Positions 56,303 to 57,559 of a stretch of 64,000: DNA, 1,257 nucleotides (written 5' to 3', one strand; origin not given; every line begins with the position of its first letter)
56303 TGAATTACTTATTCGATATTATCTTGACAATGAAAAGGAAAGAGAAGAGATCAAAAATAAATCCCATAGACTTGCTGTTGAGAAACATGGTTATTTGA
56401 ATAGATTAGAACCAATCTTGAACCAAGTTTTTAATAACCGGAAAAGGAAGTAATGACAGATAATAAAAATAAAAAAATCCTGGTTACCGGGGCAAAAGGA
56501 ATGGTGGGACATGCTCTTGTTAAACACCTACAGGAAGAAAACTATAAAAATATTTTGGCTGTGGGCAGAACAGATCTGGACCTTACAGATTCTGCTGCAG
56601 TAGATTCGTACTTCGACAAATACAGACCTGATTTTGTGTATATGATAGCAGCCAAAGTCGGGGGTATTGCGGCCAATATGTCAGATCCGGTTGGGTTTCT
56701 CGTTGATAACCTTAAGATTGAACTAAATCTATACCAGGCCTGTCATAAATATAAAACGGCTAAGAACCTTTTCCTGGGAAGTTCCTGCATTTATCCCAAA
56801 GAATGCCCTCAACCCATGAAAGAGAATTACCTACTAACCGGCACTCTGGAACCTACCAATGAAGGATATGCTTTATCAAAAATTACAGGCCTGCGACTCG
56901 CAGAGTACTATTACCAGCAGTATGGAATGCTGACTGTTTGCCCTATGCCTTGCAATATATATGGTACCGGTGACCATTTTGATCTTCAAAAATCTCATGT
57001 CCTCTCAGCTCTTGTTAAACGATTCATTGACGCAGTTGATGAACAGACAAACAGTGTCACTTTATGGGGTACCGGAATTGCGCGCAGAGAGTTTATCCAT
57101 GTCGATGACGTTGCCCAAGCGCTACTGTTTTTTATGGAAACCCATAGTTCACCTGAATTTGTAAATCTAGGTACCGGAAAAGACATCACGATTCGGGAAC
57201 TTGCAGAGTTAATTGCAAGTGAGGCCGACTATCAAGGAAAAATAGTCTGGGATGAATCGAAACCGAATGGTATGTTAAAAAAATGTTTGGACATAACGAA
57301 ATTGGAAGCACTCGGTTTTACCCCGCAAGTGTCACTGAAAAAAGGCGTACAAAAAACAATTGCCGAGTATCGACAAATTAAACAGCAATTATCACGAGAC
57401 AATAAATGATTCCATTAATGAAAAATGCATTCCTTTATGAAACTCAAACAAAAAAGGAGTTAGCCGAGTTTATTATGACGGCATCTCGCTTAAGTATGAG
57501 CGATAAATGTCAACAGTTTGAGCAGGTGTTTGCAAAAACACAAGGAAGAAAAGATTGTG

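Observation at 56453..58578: Translationally coupled Fcl/ColC-like reductase and ColD/E1-type 3-dehydratase: signature of a 3,6-dideoxyhexose (colitose-like) branch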

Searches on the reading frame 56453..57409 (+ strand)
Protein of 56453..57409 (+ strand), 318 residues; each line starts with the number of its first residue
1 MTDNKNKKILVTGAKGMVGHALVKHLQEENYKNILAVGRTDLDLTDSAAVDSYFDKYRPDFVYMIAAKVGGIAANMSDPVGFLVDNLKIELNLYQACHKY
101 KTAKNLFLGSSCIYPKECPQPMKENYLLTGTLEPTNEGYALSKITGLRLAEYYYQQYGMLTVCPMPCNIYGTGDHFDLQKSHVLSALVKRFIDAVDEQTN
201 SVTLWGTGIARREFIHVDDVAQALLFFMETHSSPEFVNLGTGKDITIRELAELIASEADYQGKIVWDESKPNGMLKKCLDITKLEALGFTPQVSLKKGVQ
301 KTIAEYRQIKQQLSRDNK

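Call 4: search_protein_families(library=pfam, proteins=[window:56453-57409:+])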
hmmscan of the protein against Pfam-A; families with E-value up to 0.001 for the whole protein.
window:56453-57409:+ (318 aa): 4 families
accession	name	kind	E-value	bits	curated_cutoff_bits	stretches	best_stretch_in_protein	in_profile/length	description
PF01370.27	Epimerase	-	8.4e-59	199.3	20.9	1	9-240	1-240/240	NAD dependent epimerase/dehydratase family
PF16363.11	GDP_Man_Dehyd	-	3e-23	83.2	27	1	41-301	58-331/332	GDP-mannose 4,6 dehydratase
PF04321.23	RmlD_sub_bind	-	3.3e-11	43.3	27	1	8-67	2-60/287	RmlD substrate binding domain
PF02719.21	Polysacc_synt_2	-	4.3e-05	23.3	20.2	0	9-44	1-36/293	Polysaccharide biosynthesis protein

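Call 5: search_protein_families(library=ncbifam, proteins=[window:56453-57409:+])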
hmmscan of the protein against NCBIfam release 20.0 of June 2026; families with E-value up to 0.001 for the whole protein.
window:56453-57409:+ (318 aa): 20 families
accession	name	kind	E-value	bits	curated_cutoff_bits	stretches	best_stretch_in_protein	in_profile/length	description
NF047922.1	GDPFucSynFcl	equivalog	7.5e-115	383.6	500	1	5-310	1-305/308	GDP-L-fucose synthase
TIGR01181.1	dTDP_gluc_dehyt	equivalog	2.9e-21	75.9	365.1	1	43-310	58-315/321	dTDP-glucose 4,6-dehydratase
TIGR01179.1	galE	equivalog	8.1e-17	61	262.3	1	40-265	52-282/332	UDP-glucose 4-epimerase GalE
TIGR02197.1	heptose_epim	equivalog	1.7e-15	57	274.6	1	9-306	1-313/316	ADP-glyceromanno-heptose 6-epimerase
TIGR04180.1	EDH_00030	hypoth_equivalog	8.6e-15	54.6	475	1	43-269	57-267/297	NAD-dependent 4,6-dehydratase LegB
NF007582.0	PRK10217.1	equivalog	4.7e-13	48.9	698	1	41-306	57-331/355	dTDP-glucose 4,6-dehydratase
NF007490.0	PRK10084.1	subfamily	1.4e-12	47.3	649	1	42-309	57-337/361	dTDP-glucose 4,6-dehydratase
TIGR01214.1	rmlD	equivalog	5.3e-10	38.9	224.05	1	8-203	1-184/285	dTDP-4-dehydrorhamnose reductase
NF008360.0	PRK11150.1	equivalog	2.3e-09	36.9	452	1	197-306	194-302/310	ADP-glyceromanno-heptose 6-epimerase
NF008872.0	PRK11908.1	equivalog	5.6e-07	28.9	294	1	7-258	2-271/349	bifunctional UDP-4-keto-pentose/UDP-xylose synthase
TIGR01777.1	yfcH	hypoth_equivalog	8.9e-07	28.8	207.35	0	9-40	1-31/292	TIGR01777 family oxidoreductase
NF005754.0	PRK07578.1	equivalog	7.5e-06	26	167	1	7-58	1-54/200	short chain dehydrogenase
NF047837.1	UDPAcbARedWbcJ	equivalog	1.6e-05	24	500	0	8-42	2-36/372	UDP-2-acetamido-2,6-beta-L-arabino-hexul-4-ose reductase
NF041293.1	G6PDh_Azf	equivalog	1.9e-05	24.2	400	0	123-163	135-176/252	NAD-dependent glucose-6-phosphate dehydrogenase Azf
NF041015.1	UDPsulfquin_syn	equivalog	2.4e-05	23.5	575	0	187-315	238-372/384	UDP-sulfoquinovose synthase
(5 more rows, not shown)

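Call 7: search_solved_structures(query=window:56453-57409:+, show_alignments=2)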
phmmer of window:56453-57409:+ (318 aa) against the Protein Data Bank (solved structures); distinct sequences matched with E-value up to 0.001: 85 (the best 60 are shown).
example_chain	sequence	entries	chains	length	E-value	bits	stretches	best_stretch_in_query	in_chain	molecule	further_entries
1e6u_A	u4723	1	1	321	6.3e-79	268.7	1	7-304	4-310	GDP-FUCOSE SYNTHETASE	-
1bsv_A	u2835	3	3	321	7.6e-79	268.5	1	7-304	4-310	PROTEIN (GDP-FUCOSE SYNTHETASE) | GDP-FUCOSE SYNTHETASE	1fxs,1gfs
1e7s_A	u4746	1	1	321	2e-78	267.1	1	7-304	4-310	GDP-FUCOSE SYNTHETASE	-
1bws_A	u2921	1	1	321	2e-78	267.1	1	7-304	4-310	PROTEIN (GDP-4-KETO-6-DEOXY-D-MANNOSE EPIMERASE/REDUCTASE)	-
1e7q_A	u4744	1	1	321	2.3e-78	266.9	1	7-304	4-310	GDP-FUCOSE SYNTHETASE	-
7ll6_A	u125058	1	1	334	3e-78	266.5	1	6-302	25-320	GDP-L-fucose synthase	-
8du0_A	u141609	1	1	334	3e-78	266.5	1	6-302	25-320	GDP-L-fucose synthase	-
1e7r_A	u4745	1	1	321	1.4e-77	264.3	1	7-304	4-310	GDP-FUCOSE SYNTHETASE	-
7anh_A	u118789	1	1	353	4.9e-62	213.2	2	5-191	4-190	GDP-L-fucose synthase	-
8ewu_A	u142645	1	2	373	5e-58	200.1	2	4-190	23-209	GDP-L-fucose synthase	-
7cxt_A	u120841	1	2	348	1.2e-49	172.6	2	5-192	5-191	GDP-L-fucose synthase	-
7m13_A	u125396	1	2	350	1.2e-49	172.6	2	5-192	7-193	GDP-L-fucose synthase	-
7anc_A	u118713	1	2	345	1.4e-49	172.4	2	5-192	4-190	GDP-L-fucose synthase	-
4e5y_A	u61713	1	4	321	2.8e-40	141.8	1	7-304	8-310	GDP-L-fucose synthase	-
4b8z_A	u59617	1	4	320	2.9e-40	141.8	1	7-304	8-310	GDP-L-FUCOSE SYNTHASE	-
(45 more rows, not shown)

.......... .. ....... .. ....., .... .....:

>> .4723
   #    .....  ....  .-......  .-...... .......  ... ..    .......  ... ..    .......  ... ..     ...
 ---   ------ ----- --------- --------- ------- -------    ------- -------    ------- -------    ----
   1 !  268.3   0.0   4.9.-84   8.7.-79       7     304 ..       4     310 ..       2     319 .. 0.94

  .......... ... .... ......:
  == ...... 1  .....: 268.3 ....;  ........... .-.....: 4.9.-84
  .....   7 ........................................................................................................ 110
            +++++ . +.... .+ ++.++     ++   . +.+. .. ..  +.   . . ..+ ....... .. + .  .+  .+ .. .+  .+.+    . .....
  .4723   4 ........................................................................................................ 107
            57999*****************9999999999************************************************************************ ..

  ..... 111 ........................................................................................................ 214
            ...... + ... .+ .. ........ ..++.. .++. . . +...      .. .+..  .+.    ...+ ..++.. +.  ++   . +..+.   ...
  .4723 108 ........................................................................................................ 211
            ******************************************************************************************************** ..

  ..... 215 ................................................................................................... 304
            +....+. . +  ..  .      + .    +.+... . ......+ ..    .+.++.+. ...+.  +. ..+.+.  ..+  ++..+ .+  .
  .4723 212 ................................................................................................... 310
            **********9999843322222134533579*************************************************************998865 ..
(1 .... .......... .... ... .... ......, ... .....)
